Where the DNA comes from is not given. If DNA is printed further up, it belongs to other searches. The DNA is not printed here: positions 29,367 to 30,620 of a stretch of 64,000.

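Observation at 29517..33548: CarB translationally fused to a DapF-like domain that lacks one of the two catalytic cysteines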

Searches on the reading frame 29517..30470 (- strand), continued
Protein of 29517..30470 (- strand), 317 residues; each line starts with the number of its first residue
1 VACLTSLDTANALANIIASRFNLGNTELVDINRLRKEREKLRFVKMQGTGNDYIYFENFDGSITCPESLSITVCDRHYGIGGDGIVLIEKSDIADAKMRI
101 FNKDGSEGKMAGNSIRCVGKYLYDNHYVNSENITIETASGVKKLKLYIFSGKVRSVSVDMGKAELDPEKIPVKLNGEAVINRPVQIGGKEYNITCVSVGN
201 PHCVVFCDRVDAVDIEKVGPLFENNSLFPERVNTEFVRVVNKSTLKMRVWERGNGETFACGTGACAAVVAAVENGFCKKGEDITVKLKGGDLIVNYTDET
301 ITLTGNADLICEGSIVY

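Call 10: find_encoding_contigs(protein=P0051, flank=10000, max_places=3)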
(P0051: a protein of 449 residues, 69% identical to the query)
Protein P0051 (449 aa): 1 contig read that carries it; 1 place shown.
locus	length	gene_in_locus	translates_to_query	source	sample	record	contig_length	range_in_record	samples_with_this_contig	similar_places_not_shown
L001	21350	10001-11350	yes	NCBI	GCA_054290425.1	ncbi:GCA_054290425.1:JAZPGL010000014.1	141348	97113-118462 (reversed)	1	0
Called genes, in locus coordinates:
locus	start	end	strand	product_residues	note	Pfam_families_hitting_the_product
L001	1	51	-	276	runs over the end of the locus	PF01261:AP_endonuc_2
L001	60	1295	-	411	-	PF00365:PFK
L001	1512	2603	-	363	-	PF02311:AraC_binding, PF07883:Cupin_2, PF00165:HTH_AraC (weak), PF12833:HTH_18, PF00165:HTH_AraC (weak)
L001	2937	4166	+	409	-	PF00764:Arginosuc_synth, PF20979:Arginosuc_syn_C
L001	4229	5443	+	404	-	PF01960:ArgJ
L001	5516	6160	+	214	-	PF00300:His_Phos_1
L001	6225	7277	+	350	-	PF00988:CPSase_sm_chain, PF00117:GATase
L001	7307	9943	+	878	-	PF25596:CPSase_L_D1, PF02786:CPSase_L_D2, PF02787:CPSase_L_D3, PF25596:CPSase_L_D1, PF02655:ATP-grasp_3, PF02222:ATP-grasp (weak), PF02786:CPSase_L_D2, PF07478:Dala_Dala_lig_C (weak), +3 more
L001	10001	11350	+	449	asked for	PF02142:MGS, PF01678:DAP_epimerase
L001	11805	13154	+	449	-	PF08245:Mur_ligase_M, PF02875:Mur_ligase_C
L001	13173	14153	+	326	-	PF13280:WYL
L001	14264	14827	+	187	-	PF01520:Amidase_3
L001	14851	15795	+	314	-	PF20511:PMI_typeI_cat, PF21621:MPI_cupin_dom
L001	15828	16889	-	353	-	PF03054:tRNA_Me_trans, PF20259:tRNA_Me_trans_M, PF20258:tRNA_Me_trans_C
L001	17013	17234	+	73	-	PF07866:DUF1653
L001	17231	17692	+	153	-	PF02664:LuxS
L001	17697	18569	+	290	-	PF02219:MTHFR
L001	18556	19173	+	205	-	-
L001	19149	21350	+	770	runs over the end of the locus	PF02574:S-methyl_trans, PF00809:Pterin_bind, PF02607:B12-binding_2, PF02310:B12-binding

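Call 16: find_related_loci(query=window:29517-30470:-, collection=genome_contigs, flank=10000)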
Query window:29517-30470:- (317 aa) in genome_contigs; peptide patterns used: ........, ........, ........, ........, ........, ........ (x = any residue, [..] = any of these).
600 stretches matched a pattern (row limit reached: there are more); 576 encode a relative of the query (tblastn E <= 1e-3); the best 80 are kept; 80 distinct loci.
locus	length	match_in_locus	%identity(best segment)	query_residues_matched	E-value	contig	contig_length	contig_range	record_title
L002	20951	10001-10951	74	1-317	1e-160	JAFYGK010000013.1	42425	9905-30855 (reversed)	MAG: Clostridia bacterium isolate RGIG7067 Sheep_Rumen.Co__c1752467, whole genome shotgun sequence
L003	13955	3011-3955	72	1-315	2e-158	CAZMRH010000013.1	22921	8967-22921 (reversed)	MAG TPA_asm: uncultured Lachnospiraceae bacterium isolate SRP192927_co1_148 genome assembly, contig: NODE_4274_length_22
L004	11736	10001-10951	76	1-317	2e-157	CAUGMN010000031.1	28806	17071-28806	MAG TPA_asm: uncultured Eubacteriales bacterium isolate SRR16280022_bin.28_MetaWRAP_v1.3_MAG genome assembly, contig: ER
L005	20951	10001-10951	73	1-317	2e-155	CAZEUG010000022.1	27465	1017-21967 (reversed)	MAG TPA_asm: uncultured Oscillospiraceae bacterium isolate SRP350583_co3_72 genome assembly, contig: NODE_1760_length_27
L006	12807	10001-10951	72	1-317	2e-153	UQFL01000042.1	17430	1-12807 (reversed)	uncultured Ruminococcaceae bacterium isolate UMGS233 genome assembly, contig: NODE_388_length_17430_cov_13.182964, whole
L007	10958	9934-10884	71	1-317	2e-151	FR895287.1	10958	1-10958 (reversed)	Firmicutes bacterium CAG:341 genomic scaffold, scf3, whole genome shotgun sequence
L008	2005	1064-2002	73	1-313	6e-161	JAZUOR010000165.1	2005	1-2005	MAG: Acutalibacteraceae bacterium isolate T1900044870_TS20190336.MAGScoT_cleanbin_000048 SGB_3168_k141_1674731, whole ge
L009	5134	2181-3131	70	1-317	6e-151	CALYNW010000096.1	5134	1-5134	MAG: uncultured Clostridia bacterium isolate SRR13040390_bin.3_metaWRAP_v1.3_MAG genome assembly, contig: ERZ8969613.147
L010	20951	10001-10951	71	1-317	1e-148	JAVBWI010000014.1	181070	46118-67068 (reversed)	MAG: Clostridia bacterium isolate ZNE14_Bin7 all_Scaff010654, whole genome shotgun sequence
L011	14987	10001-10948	70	1-316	1e-148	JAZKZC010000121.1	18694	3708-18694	MAG: Eubacteriales bacterium isolate T1900045092_TC20190086.MAGScoT_cleanbin_000034 SGB_4716_k141_2331537, whole genome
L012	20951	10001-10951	68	1-317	4e-148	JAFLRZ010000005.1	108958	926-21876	MAG: Eubacterium sp. isolate HAN014 Seq5, whole genome shotgun sequence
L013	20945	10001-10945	70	1-315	7e-148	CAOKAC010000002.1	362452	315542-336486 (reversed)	MAG TPA_asm: uncultured Clostridia bacterium isolate SRR15604574_bin.43_metawrap_v1.3_MAG genome assembly, contig: NODE.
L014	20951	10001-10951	71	1-317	1e-147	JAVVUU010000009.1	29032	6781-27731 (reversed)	MAG: Oscillospiraceae bacterium isolate CGS10Y2-bin62 NODE_1460_length_29032_cov_447.251441, whole genome shotgun sequen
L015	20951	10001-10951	70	1-317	2e-147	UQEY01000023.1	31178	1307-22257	uncultured Clostridiales bacterium isolate UMGS214 genome assembly, contig: NODE_397_length_31178_cov_14.172927, whole g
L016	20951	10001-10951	72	1-317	2e-147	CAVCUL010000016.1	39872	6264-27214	bacterium isolate G02646-L1_cleanbin_000004 genome assembly, contig: Spades_G02646-L1_contig_471, whole genome shotgun s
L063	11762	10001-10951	63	1-317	3e-136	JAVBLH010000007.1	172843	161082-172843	MAG: Evtepia sp. isolate EPI_MAG_00018 c_000004676564, whole genome shotgun sequence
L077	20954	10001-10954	64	1-315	2e-134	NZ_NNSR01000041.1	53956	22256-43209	Ruminococcus bromii strain ATCC 27255 contig000041, whole genome shotgun sequence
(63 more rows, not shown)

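Call 32: search_protein_families(library=ncbifam, proteins=[L077:1326-3170:+, L077:3310-3867:+, L077:3864-4349:+, L077:4408-4869:+, L077:5124-5720:+, L077:5758-6840:+, L077:10966-12588:+, L077:12630-13820:+, L077:13968-15344:-, L077:15568-17526:+], max_evalue=1e-10)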
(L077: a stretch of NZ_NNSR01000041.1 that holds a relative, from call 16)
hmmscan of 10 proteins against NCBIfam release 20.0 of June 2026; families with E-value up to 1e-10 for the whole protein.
L077:1326-3170:+ (614 aa): 14 families
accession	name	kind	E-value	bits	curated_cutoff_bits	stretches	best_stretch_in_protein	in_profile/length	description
TIGR00194.1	uvrC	equivalog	1.7e-170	568.5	285.45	1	9-584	2-572/574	excinuclease ABC subunit UvrC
NF001824.0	PRK00558.1-5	equivalog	3.2e-128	428.9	451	1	6-606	5-645/652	excinuclease ABC subunit UvrC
NF011263.0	PRK14669.1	equivalog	1.7e-126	423.3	1108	1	7-602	2-602/624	excinuclease ABC subunit C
NF011261.0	PRK14667.1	equivalog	5.8e-110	368.5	818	1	15-588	13-549/567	excinuclease ABC subunit C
NF011260.0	PRK14666.1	equivalog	2.8e-100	337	649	2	12-315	6-311/698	excinuclease ABC subunit C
NF011262.0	PRK14668.1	equivalog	5.3e-96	322.2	544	1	6-600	4-572/577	excinuclease ABC subunit C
NF011264.0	PRK14670.1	equivalog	2.1e-94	316.9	1021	1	2-595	2-577/602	excinuclease ABC subunit C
NF011266.0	PRK14672.1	equivalog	8.9e-89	298.6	1504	2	7-343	10-337/691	excinuclease ABC subunit C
NF005906.0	PRK07883.1-4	equivalog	5.1e-71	239.7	495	1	5-354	201-549/563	DEDD exonuclease domain-containing protein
NF005907.0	PRK07883.1-5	equivalog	7.9e-44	150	454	1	7-334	217-542/584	DEDD exonuclease domain-containing protein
NF005905.0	PRK07883.1-3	equivalog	7e-36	124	508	1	3-250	211-454/581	DEDD exonuclease domain-containing protein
NF005903.0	PRK07883.1-1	equivalog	1.6e-24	86.3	1038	1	9-278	239-502/642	DEDD exonuclease domain-containing protein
NF005904.0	PRK07883.1-2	equivalog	9.5e-22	77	969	1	9-264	223-477/584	DEDD exonuclease domain-containing protein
NF007833.0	PRK10545.1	equivalog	4.7e-16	58.8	367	1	7-203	23-214/289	excinuclease Cho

L077:3310-3867:+ (185 aa): 3 families
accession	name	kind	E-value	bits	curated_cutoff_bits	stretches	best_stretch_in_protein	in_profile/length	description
TIGR00095.1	TIGR00095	equivalog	1.6e-46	158.4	117.5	1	4-178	12-191/194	16S rRNA (guanine(966)-N(2))-methyltransferase RsmD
NF008157.0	PRK10909.1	equivalog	2.8e-31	108.9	302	1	4-172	13-182/199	16S rRNA (guanine(966)-N(2))-methyltransferase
NF008748.0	PRK11783.1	equivalog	5.3e-11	41.5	466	1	38-122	535-620/704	bifunctional 23S rRNA (guanine(2069)-N(7))-methyltransferase RlmK/23S rRNA (guanine(2445)-N(2))-methyltransferase RlmL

L077:3864-4349:+ (161 aa): 2 families
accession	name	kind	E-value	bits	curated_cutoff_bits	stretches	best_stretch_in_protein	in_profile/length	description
TIGR01510.1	coaD_prev_kdtB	equivalog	1.3e-58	197.4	103.3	1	5-156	2-153/155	pantetheine-phosphate adenylyltransferase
TIGR00125.1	cyt_tran_rel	domain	8.8e-18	64.2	27.7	1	5-63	2-64/65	adenylyltransferase/cytidyltransferase family protein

L077:4408-4869:+ (153 aa): 0 families

L077:5124-5720:+ (198 aa): 0 families

L077:5758-6840:+ (360 aa): 13 families
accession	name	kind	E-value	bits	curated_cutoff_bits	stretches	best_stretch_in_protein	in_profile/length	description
NF009475.0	PRK12838.1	equivalog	1.7e-144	481.2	221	1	5-359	3-357/359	carbamoyl phosphate synthase small subunit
TIGR01368.1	CPSaseIIsmall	equivalog_domain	1.6e-137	458.3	307.35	1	5-356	1-360/361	glutamine-hydrolyzing carbamoyl-phosphate synthase small subunit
TIGR00888.1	guaA_Nterm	equivalog_domain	8.7e-19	67.7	172.15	1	175-353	1-182/188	glutamine-hydrolyzing GMP synthase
NF010081.0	PRK13566.1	equivalog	1.8e-17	62.9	645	1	152-337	508-700/729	anthranilate synthase component I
TIGR01823.1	PabB-fungal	equivalog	3.7e-17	61.9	442.55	1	215-358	55-207/742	aminodeoxychorismate synthase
NF011201.0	PRK14607.1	equivalog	1.1e-16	60.6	670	1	199-353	30-187/534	bifunctional anthranilate synthase component II/anthranilate phosphoribosyltransferase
NF001975.0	PRK00758.1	equivalog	1.3e-16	60.8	198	1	178-355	7-182/185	GMP synthase subunit A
TIGR00566.1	trpG_papA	subfamily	1.1e-15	57.9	121.05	1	184-341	13-180/192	glutamine amidotransferase of anthranilate synthase or aminodeoxychorismate synthase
NF005849.0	PRK07765.1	equivalog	2.4e-14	53.2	308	1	206-337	39-175/219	aminodeoxychorismate/anthranilate synthase component II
TIGR01815.1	TrpE-clade3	equivalog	3.6e-14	51.7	739.15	1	170-337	514-688/717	anthranilate synthase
NF005799.0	PRK07649.1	equivalog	1.1e-13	51.1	327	1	203-356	33-189/195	aminodeoxychorismate/anthranilate synthase component II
NF000848.1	PRK00074.1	equivalog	1.1e-13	50.6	400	1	175-346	1-179/512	glutamine-hydrolyzing GMP synthase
NF041322.1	Anth_synII_Halo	equivalog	3.6e-12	46.3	320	1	195-338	23-174/190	anthranilate synthase component II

L077:10966-12588:+ (540 aa): 3 families
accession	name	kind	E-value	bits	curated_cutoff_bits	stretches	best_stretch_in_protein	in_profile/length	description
NF003792.0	PRK05380.1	equivalog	8.2e-256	849.8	308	1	9-539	2-528/534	CTP synthase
TIGR00337.1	PyrG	equivalog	8.3e-248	823.2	462.75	1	9-536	2-526/526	glutamine hydrolyzing CTP synthase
NF004836.1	PRK06186.1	equivalog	6e-44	149.9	260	1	301-537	2-227/228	CTP synthase C-terminal region-related (seleno)protein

L077:12630-13820:+ (396 aa): 53 families (the best 25 are shown)
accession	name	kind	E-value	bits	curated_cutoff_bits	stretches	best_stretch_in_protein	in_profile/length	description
TIGR03542.1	DAPAT_plant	equivalog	8.4e-154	512.3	364.7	1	1-389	1-400/402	LL-diaminopimelate aminotransferase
NF006756.0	PRK09276.1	subfamily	4e-68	230.1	507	1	10-390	10-385/387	LL-diaminopimelate aminotransferase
TIGR03540.1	DapC_direct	equivalog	2e-67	227.8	593.25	1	11-389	9-382/383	LL-diaminopimelate aminotransferase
NF005977.0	PRK08068.1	subfamily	2.7e-54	184.9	494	1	11-390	12-386/391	transaminase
NF005815.0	PRK07681.1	equivalog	6.7e-49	167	545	1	14-390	15-385/399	LL-diaminopimelate aminotransferase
NF041364.1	GntC_guanitoxin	equivalog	2.9e-48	164.6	415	1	37-389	2-355/356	guanitoxin biosynthesis PLP-dependent (S)-gamma-hydroxy-L-arginine cyclodehydratase GntC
NF006604.0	PRK09148.1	equivalog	9.8e-45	153.2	648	1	11-393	11-391/406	LL-diaminopimelate aminotransferase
NF006229.0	PRK08361.1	equivalog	1.1e-42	146.5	624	1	29-393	29-390/391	aspartate aminotransferase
NF004611.0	PRK05942.1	equivalog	5.3e-41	140.9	628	1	11-389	15-388/394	aspartate aminotransferase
NF006033.0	PRK08175.1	equivalog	2.3e-39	135.5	647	1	11-391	16-394/407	alanine transaminase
NF005613.0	PRK07366.1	equivalog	6e-37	127.6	486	1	9-392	9-389/391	LL-diaminopimelate aminotransferase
NF006387.0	PRK08636.1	equivalog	4.7e-35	121.4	675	1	10-394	12-401/403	LL-diaminopimelate aminotransferase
NF041091.1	asp_aminotase_Arch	equivalog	1.7e-34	119.3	550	1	32-391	26-375/376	aspartate aminotransferase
NF004975.0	PRK06348.1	equivalog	4.7e-34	118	549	1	32-390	28-382/384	pyridoxal phosphate-dependent aminotransferase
NF004937.0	PRK06290.1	equivalog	4e-33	114.7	585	1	10-344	21-350/410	LL-diaminopimelate aminotransferase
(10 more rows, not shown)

L077:13968-15344:- (458 aa): 7 families
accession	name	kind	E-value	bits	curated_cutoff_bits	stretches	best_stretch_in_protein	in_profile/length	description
NF003211.1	PRK04173.1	equivalog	5.7e-209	694.6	312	1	8-452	1-454/454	glycine--tRNA ligase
TIGR00389.1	glyS_dimeric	equivalog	3.9e-167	557.2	243.3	3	7-239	2-232/565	glycine--tRNA ligase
NF011484.0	PRK14894.1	equivalog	4e-136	454.3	1050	3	132-349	106-339/539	glycine--tRNA ligase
TIGR00418.1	thrS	equivalog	3.8e-14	52.5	383.65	0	309-454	428-563/565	threonine--tRNA ligase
NF003068.0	PRK03991.1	equivalog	2.8e-12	45.8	484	0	310-457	448-593/613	threonine--tRNA ligase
NF006625.0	PRK09194.1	equivalog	2.5e-11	43.2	558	0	329-452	440-558/559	proline--tRNA ligase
NF008979.1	PRK12325.1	exception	6.3e-11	41.8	550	0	330-451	318-435/437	proline--tRNA ligase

L077:15568-17526:+ (652 aa): 0 families

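Call 53: search_protein_representatives(protein=window:29520-30350:-)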
Query: 277 residues. Proteins with E-value up to 0.001 (for the whole library): 22149; up to 1e-10: 14163; up to 1e-30: 3674. The best 150 are listed.
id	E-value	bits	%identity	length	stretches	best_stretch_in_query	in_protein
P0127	9.1e-114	396.0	62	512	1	1-277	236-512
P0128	3.6e-112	390.7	62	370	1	3-275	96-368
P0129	1.2e-106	372.6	58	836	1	1-275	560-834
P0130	2.9e-105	368.1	59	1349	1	2-275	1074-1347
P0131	1.9e-104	365.4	56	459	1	1-277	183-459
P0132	2.7e-103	361.7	56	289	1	2-276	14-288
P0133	9.6e-92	323.8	64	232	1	47-275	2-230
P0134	3.0e-91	322.1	66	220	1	1-217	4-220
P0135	1.9e-89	316.2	54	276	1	1-275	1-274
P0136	2.3e-88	312.7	54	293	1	1-273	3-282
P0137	3.0e-87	309.0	63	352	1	6-215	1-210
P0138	1.1e-86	307.2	63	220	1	58-277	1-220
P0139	6.7e-85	301.3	51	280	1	2-274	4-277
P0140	8.2e-85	301.0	54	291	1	2-275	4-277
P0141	1.6e-84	300.1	51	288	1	3-274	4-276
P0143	3.7e-84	298.9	54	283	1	2-274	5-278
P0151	2.0e-79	283.3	48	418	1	2-275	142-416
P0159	1.7e-77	277.0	51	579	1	1-269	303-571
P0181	2.2e-73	263.5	48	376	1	2-275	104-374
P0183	3.3e-73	263.0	46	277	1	1-275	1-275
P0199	5.9e-71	255.6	54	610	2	2-127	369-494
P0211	5.1e-69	249.2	47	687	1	2-275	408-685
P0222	5.3e-68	245.9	48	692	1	1-275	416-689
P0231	1.3e-67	244.6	44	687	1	1-273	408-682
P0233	1.5e-67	244.4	45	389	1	1-273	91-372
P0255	1.0e-65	238.4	42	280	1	2-277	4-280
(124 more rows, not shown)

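Call 58: list_cluster_members(proteins=[P0130, P0132, P0135, P0136, P0139, P0140, P0141, P0143, P0255, P0183])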
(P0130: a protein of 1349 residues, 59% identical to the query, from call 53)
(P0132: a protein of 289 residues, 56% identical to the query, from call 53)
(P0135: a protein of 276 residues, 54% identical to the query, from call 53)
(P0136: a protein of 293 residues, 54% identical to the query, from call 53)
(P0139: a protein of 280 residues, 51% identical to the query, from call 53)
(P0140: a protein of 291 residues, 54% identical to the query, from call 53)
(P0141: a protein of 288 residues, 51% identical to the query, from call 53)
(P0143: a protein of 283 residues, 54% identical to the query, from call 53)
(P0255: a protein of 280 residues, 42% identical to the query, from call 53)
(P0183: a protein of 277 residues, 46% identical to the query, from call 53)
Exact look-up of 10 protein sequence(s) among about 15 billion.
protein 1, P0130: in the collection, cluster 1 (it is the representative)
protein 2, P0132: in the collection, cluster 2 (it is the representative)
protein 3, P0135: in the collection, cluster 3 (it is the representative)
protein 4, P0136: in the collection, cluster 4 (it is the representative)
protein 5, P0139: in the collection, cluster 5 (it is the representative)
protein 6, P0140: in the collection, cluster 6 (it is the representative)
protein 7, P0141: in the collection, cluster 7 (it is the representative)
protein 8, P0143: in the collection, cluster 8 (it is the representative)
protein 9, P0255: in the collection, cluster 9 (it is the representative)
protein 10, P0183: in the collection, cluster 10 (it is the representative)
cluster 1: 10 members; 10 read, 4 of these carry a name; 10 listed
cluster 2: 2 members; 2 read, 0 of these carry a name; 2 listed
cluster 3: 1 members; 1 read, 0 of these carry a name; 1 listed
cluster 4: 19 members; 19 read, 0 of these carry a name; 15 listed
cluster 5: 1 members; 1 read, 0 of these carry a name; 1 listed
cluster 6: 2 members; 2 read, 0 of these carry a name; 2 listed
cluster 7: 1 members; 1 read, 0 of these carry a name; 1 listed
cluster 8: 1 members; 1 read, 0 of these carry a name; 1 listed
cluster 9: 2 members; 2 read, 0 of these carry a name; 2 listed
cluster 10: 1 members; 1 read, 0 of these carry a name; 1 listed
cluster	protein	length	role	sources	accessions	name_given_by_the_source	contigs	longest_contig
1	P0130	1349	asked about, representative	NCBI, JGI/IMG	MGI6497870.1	MAG: carbamoyl-phosphate synthase large subunit [Oscillospiraceae bacterium] | carbamoyl-phosphate synthase large subunit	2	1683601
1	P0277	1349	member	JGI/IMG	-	carbamoyl-phosphate synthase large subunit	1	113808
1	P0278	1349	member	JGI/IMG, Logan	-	carbamoyl-phosphate synthase large subunit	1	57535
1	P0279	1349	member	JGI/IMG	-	carbamoyl-phosphate synthase large subunit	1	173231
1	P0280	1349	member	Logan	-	-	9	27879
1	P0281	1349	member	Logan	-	-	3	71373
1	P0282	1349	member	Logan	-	-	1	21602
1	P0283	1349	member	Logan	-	-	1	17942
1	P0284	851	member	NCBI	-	-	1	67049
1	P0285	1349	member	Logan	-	-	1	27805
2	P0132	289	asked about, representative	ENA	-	-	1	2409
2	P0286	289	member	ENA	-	-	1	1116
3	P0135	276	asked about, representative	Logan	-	-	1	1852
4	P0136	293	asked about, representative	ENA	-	-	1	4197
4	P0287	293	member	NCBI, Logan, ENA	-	-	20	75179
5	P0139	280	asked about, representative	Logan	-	-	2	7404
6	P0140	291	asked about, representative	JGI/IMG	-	-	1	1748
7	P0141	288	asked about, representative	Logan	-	-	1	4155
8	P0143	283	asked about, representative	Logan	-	-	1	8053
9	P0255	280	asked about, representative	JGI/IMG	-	-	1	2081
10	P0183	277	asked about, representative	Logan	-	-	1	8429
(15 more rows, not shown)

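Call 59: find_encoding_contigs(protein=P0130, flank=10000, max_places=2)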
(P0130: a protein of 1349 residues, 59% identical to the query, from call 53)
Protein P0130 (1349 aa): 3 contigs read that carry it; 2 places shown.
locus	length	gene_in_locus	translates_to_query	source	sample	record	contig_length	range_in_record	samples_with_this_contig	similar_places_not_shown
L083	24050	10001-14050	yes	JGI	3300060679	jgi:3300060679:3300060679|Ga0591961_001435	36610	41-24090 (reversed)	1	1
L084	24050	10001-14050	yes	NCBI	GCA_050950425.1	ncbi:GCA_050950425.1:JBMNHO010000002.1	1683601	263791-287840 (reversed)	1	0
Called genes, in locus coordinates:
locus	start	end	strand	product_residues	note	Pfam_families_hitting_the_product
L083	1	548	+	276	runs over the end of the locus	-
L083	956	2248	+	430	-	PF00275:EPSP_synthase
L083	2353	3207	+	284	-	PF00753:Lactamase_B, PF23023:Anti-Pycsar_Apyc1, PF12706:Lactamase_B_2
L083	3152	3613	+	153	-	PF02590:SPOUT_MTase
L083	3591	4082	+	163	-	-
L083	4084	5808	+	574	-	PF02878:PGM_PMM_I, PF02879:PGM_PMM_II, PF02880:PGM_PMM_III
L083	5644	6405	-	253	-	-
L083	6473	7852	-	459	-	PF05977:MFS_3, PF07690:MFS_1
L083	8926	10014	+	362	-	PF00988:CPSase_sm_chain, PF00117:GATase, PF07722:Peptidase_C26 (faint)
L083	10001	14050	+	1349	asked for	PF25596:CPSase_L_D1, PF02786:CPSase_L_D2, PF07478:Dala_Dala_lig_C, PF02787:CPSase_L_D3, PF25596:CPSase_L_D1, PF02786:CPSase_L_D2, PF02142:MGS, PF01678:DAP_epimerase, +6 more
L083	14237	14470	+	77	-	-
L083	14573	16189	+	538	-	PF03323:GerA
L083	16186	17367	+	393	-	PF25198:Spore_GerAC_N, PF05504:Spore_GerAC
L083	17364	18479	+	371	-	PF03845:Spore_permease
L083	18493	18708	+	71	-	-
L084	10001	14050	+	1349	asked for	PF25596:CPSase_L_D1, PF02786:CPSase_L_D2, PF07478:Dala_Dala_lig_C, PF02787:CPSase_L_D3, PF25596:CPSase_L_D1, PF02786:CPSase_L_D2, PF02142:MGS, PF01678:DAP_epimerase, +6 more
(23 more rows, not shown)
